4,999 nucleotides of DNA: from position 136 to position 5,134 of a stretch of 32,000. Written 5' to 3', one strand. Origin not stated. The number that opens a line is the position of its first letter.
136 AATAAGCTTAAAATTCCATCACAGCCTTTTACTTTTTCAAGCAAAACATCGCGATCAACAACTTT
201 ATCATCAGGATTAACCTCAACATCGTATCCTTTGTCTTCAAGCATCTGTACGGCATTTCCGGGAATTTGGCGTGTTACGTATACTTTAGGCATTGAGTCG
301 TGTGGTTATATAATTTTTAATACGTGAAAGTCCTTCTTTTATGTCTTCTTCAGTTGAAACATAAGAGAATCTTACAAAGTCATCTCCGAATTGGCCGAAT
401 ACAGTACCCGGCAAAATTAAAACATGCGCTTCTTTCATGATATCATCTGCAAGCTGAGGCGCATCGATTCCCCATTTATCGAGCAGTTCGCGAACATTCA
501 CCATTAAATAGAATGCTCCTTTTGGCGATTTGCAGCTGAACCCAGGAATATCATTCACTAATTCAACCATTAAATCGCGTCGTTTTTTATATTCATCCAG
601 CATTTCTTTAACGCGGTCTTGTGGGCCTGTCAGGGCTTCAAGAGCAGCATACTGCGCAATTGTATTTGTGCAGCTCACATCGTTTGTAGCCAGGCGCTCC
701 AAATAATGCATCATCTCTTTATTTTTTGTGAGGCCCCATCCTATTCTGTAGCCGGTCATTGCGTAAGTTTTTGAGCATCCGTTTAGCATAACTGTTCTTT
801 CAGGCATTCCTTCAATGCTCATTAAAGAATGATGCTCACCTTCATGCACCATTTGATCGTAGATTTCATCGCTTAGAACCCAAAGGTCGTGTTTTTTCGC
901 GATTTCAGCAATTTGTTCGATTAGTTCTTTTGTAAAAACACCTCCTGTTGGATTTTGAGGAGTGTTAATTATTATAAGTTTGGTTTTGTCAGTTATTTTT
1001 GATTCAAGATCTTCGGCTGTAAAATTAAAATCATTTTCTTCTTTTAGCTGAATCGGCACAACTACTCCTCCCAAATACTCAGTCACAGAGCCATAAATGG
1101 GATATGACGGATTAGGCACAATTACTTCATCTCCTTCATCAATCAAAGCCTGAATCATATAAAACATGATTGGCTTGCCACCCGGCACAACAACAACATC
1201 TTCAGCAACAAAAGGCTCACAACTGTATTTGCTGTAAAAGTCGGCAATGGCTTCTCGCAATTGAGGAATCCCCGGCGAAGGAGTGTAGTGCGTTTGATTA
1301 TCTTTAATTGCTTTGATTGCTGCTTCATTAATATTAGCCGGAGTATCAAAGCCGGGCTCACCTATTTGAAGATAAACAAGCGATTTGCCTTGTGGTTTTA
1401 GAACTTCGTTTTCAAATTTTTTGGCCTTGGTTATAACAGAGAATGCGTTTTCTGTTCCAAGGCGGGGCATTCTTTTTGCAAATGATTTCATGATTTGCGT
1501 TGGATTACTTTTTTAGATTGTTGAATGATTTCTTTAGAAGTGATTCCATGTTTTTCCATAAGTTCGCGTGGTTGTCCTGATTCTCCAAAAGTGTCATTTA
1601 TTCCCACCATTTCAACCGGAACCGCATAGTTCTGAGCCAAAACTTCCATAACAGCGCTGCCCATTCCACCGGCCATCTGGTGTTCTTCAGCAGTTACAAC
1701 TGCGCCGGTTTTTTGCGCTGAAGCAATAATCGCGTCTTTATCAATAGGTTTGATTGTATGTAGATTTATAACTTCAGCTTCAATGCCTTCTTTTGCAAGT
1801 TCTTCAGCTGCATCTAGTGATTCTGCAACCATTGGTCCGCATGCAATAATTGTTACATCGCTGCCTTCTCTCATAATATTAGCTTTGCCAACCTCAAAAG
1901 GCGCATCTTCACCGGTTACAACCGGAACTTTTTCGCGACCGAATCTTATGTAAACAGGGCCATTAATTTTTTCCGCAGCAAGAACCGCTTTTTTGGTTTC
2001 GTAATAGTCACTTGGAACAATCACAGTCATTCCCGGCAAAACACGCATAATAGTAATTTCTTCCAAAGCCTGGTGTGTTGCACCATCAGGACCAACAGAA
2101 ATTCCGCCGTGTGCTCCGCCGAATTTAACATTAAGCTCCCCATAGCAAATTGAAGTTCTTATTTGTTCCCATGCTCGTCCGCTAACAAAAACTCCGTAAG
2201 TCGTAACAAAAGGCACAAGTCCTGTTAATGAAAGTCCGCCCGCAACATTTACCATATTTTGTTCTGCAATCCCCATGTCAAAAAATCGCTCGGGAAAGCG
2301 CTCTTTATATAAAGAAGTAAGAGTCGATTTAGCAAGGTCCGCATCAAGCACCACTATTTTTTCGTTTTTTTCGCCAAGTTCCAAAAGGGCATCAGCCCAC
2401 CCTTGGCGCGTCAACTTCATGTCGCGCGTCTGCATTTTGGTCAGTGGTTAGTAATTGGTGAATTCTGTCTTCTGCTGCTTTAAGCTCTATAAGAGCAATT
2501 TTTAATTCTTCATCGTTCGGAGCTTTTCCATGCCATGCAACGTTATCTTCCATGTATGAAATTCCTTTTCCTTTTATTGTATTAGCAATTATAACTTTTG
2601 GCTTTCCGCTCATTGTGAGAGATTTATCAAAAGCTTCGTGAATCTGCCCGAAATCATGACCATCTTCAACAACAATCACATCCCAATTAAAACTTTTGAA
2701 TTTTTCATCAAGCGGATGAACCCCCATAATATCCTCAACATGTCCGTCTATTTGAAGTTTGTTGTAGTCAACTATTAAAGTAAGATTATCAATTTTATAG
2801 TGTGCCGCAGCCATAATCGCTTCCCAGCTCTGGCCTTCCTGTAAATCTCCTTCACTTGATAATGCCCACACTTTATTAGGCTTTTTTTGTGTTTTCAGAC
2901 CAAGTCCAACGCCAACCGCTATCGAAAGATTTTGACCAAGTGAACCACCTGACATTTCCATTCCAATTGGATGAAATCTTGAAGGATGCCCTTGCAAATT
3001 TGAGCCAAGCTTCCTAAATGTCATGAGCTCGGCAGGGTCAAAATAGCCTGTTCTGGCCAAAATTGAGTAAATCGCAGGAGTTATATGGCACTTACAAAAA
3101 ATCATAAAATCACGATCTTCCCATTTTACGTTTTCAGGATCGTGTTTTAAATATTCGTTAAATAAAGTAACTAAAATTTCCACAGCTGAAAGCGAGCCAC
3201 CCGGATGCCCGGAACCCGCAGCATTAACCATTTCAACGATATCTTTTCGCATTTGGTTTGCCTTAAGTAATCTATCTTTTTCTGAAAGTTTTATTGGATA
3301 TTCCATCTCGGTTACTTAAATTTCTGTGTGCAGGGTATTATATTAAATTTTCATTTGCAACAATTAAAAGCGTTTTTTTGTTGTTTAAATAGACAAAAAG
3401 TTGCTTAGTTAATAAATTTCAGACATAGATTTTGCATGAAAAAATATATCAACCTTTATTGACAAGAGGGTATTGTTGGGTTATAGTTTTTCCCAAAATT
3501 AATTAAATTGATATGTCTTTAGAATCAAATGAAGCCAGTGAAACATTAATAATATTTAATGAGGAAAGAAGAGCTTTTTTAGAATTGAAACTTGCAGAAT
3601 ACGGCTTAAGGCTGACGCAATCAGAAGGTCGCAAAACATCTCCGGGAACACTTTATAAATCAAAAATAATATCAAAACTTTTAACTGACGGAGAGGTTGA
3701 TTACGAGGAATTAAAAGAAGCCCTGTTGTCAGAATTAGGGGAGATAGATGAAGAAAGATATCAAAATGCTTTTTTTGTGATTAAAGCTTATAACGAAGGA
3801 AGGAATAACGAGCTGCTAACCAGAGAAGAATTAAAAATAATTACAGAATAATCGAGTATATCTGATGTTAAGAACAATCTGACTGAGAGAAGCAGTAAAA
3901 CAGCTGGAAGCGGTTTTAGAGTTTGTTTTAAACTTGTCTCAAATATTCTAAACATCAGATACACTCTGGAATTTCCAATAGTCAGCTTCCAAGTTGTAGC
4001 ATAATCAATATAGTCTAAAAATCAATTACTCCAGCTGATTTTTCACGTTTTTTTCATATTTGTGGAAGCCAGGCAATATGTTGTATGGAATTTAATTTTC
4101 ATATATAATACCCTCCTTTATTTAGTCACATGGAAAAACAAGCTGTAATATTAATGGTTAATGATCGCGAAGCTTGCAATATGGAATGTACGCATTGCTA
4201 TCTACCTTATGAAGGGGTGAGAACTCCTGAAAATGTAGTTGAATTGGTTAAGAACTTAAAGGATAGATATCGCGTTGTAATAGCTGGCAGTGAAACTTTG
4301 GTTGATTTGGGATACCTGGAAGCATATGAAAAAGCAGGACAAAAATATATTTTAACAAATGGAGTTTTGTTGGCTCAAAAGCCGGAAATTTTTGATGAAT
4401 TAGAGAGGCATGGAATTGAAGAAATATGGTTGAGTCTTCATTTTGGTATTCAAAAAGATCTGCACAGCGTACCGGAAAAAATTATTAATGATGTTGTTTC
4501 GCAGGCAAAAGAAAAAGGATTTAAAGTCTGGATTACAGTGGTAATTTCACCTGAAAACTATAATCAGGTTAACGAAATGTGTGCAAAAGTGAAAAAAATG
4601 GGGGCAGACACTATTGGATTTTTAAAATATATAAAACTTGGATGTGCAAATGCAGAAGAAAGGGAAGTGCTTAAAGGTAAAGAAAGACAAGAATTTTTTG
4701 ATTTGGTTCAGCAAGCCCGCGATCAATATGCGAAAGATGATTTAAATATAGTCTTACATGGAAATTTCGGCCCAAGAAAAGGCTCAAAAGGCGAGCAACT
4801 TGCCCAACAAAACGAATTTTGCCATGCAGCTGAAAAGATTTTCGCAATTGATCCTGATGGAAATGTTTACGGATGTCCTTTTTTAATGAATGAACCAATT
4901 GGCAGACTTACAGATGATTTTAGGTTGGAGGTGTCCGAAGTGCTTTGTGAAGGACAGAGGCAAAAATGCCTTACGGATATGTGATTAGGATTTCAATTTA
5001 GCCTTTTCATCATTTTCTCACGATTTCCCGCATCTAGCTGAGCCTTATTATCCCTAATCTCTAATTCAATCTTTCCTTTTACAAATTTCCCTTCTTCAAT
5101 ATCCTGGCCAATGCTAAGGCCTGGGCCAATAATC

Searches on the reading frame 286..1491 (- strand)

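Call 13: search_protein_families(library=pfam, proteins=[window:286-1491:-], max_evalue=0.001)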
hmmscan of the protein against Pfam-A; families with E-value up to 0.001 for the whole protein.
window:286-1491:- (401 aa): 6 families
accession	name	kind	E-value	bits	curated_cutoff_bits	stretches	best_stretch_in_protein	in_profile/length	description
PF00155.27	Aminotran_1_2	-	1.1e-72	245.7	19.7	1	38-391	3-361/361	Aminotransferase class I and II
PF01053.26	Cys_Met_Meta_PP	-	9.4e-09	34.7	27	1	96-209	67-174/381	Cys/Met metabolism PLP-dependent enzyme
PF01041.23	DegT_DnrJ_EryC1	-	1.2e-08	35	19.8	1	104-208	48-145/360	DegT/DnrJ/EryC1/StrS aminotransferase family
PF01212.27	Beta_elim_lyase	-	4.6e-06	26.6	27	1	69-208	28-168/288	Beta-eliminating lyase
PF04864.19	Alliinase_C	-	5.9e-06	25.8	22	1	122-283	98-236/363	Allinase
PF00266.25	Aminotran_5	-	0.00026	20.5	21.5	1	117-208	85-175/371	Aminotransferase class-V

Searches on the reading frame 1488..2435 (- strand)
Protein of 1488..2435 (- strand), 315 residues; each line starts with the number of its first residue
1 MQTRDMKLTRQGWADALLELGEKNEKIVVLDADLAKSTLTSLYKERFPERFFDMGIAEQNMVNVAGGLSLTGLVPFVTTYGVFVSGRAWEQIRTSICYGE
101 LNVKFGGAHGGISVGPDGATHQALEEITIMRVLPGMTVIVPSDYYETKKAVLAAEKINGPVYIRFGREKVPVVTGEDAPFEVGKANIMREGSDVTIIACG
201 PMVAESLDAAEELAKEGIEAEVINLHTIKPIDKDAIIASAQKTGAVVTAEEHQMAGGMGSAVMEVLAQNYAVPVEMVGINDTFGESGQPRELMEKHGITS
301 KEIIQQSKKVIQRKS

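Call 13: search_protein_families(library=pfam, proteins=[window:1488-2435:-], max_evalue=0.001)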
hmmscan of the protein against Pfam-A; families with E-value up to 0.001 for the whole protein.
window:1488-2435:- (315 aa): 4 families
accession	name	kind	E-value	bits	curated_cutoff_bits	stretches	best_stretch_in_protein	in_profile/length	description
PF02779.29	Transket_pyr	-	5.7e-43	147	27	1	9-171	5-173/174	Transketolase, pyrimidine binding domain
PF02780.25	Transketolase_C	-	7.8e-38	129.6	25.9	1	183-303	1-124/124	Transketolase, C-terminal domain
PF22613.1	Transketolase_C_1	-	9.6e-09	35.9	27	1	190-299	10-113/113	Transketolase-like TK C-terminal domain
PF17147.9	PFOR_II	-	1.8e-06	28.7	27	1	193-277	2-86/102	Pyruvate:ferredoxin oxidoreductase core domain II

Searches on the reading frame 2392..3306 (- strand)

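Call 13: search_protein_families(library=pfam, proteins=[window:2392-3306:-], max_evalue=0.001)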
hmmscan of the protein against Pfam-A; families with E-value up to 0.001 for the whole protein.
window:2392-3306:- (304 aa): 2 families
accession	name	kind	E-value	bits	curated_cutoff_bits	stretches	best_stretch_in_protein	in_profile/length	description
PF00456.26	Transketolase_N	-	1.5e-50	172.5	22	1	16-270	6-270/334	Transketolase, thiamine diphosphate binding domain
PF13292.11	DXP_synthase_N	-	6.7e-09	35.8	21.2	1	9-190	15-179/274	1-deoxy-D-xylulose-5-phosphate synthase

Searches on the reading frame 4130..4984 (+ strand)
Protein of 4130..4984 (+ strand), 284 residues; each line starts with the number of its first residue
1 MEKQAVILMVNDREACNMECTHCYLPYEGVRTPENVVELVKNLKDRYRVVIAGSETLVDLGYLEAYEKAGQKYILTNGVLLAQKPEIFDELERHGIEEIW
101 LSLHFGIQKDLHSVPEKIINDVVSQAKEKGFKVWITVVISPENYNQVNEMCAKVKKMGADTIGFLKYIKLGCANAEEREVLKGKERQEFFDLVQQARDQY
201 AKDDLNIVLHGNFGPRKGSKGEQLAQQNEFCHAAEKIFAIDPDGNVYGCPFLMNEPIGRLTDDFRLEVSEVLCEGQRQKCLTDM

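Call 13: search_protein_families(library=pfam, proteins=[window:4130-4984:+], max_evalue=0.001)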
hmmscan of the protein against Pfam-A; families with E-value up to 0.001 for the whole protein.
window:4130-4984:+ (284 aa): 2 families
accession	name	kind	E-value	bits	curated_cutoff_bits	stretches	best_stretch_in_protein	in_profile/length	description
PF04055.27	Radical_SAM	-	1.1e-09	39.1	29.5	1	15-151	6-163/166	Radical SAM superfamily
PF10566.15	Glyco_hydro_97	-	0.00033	20.6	32.5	1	92-216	49-164/275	Glycoside hydrolase 97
